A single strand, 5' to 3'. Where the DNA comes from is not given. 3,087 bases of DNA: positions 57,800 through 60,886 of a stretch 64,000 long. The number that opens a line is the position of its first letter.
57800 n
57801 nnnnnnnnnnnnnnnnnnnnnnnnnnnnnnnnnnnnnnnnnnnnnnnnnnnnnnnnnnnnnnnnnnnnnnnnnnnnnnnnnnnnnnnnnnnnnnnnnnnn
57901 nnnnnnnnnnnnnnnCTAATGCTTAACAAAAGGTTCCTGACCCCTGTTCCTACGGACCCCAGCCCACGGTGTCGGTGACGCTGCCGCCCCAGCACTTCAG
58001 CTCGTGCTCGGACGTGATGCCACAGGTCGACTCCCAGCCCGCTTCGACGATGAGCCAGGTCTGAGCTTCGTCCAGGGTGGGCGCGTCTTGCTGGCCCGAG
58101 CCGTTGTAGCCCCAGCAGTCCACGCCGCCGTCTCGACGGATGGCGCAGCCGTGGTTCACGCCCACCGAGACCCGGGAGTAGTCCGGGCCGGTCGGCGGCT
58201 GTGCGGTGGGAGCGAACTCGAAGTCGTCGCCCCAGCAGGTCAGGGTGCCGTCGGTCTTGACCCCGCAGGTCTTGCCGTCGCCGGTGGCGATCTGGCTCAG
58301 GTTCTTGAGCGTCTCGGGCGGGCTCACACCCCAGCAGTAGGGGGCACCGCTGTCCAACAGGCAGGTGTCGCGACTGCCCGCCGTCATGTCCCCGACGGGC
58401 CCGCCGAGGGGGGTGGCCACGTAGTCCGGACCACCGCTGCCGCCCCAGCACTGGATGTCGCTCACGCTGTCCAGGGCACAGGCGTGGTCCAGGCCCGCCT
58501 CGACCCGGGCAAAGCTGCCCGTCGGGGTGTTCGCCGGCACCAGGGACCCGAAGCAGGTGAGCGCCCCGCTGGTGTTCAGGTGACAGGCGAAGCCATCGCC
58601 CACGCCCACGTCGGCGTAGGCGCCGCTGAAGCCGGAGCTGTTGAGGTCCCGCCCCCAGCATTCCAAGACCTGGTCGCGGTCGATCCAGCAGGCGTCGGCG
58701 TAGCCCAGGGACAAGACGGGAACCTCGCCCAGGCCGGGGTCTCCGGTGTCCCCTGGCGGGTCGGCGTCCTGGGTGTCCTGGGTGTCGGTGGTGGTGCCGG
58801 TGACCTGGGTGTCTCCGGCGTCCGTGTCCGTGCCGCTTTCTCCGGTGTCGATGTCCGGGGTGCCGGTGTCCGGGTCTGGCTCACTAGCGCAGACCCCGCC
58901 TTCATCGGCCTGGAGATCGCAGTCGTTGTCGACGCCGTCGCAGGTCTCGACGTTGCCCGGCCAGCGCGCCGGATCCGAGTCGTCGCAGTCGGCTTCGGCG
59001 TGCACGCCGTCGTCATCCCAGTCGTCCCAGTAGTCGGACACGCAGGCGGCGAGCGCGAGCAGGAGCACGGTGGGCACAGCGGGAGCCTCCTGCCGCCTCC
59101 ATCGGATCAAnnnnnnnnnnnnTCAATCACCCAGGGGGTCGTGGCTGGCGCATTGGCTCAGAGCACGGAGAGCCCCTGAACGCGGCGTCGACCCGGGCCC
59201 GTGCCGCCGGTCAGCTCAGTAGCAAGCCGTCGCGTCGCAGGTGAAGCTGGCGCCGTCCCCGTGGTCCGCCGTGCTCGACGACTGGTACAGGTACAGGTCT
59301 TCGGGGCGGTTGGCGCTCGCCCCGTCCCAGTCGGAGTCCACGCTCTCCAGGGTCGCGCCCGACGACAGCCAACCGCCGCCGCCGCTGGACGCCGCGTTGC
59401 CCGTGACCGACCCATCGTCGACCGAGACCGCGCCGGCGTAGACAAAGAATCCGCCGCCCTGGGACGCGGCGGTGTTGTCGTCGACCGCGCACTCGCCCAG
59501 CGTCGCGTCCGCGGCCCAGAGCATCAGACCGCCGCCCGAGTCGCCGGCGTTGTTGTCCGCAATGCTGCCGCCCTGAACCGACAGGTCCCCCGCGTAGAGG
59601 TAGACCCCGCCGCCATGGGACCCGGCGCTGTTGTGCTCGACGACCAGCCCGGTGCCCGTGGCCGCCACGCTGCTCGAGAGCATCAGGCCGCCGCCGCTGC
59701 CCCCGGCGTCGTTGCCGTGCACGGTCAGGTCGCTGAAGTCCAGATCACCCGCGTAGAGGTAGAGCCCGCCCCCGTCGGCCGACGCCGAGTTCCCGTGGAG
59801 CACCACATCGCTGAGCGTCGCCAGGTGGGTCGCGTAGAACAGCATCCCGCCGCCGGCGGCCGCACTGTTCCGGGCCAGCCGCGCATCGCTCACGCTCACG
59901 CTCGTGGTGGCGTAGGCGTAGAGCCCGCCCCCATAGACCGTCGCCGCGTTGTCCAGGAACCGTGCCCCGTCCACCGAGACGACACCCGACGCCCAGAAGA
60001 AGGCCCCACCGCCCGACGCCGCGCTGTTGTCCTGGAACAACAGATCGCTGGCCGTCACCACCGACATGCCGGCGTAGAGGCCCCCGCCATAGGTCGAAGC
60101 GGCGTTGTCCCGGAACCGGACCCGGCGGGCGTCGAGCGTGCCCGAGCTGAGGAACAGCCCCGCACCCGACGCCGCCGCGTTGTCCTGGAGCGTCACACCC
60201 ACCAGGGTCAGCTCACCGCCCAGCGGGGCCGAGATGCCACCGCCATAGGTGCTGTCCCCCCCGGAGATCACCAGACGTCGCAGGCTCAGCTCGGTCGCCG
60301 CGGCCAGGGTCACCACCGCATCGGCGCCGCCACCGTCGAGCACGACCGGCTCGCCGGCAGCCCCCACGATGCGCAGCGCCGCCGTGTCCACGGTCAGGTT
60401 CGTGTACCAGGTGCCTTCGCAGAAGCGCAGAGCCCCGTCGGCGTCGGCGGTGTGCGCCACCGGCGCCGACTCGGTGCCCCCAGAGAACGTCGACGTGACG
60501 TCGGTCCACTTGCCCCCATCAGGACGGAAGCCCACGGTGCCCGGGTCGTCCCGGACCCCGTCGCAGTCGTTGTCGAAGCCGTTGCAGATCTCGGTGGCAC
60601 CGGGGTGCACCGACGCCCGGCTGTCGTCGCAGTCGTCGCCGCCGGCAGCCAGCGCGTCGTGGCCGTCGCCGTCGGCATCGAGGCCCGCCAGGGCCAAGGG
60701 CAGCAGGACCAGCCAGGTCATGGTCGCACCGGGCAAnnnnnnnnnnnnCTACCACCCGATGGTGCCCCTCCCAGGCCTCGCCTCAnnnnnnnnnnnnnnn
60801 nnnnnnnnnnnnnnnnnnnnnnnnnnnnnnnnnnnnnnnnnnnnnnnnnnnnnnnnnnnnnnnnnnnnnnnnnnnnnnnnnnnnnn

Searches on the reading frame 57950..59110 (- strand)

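Call 11: search_protein_families(library=pfam, proteins=[window:57950-59110:-], max_evalue=0.01)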
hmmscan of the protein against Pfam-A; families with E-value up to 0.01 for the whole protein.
window:57950-59110:- (386 aa): 3 families
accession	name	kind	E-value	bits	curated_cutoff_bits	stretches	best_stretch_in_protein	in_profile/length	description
PF13540.12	RCC1_2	-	6.7e-19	67.5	22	3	313-340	3-30/30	Regulator of chromosome condensation (RCC1) repeat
PF11617.13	Cu-binding_MopE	-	1.1e-09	38.8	27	1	41-70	1-30/30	Putative metal-binding motif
PF25390.1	WD40_RLD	-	1.4e-08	34.9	150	1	192-378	77-274/363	RCC1-like domain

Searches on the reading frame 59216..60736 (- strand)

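Call 11: search_protein_families(library=pfam, proteins=[window:59216-60736:-], max_evalue=0.01)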
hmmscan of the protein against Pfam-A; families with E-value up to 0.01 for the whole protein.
window:59216-60736:- (506 aa): 3 families
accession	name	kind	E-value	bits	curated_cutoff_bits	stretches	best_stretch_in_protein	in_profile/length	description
PF11617.13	Cu-binding_MopE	-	3.5e-12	46.8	27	1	35-64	1-30/30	Putative metal-binding motif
PF02415.23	Chlam_PMP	-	2.4e-07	30.7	20.6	0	231-246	1-16/19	Chlamydia polymorphic membrane protein (Chlamydia_PMP) repeat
PF05048.19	NosD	-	4e-06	26.8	23.6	1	262-406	31-155/212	Periplasmic copper-binding protein (NosD)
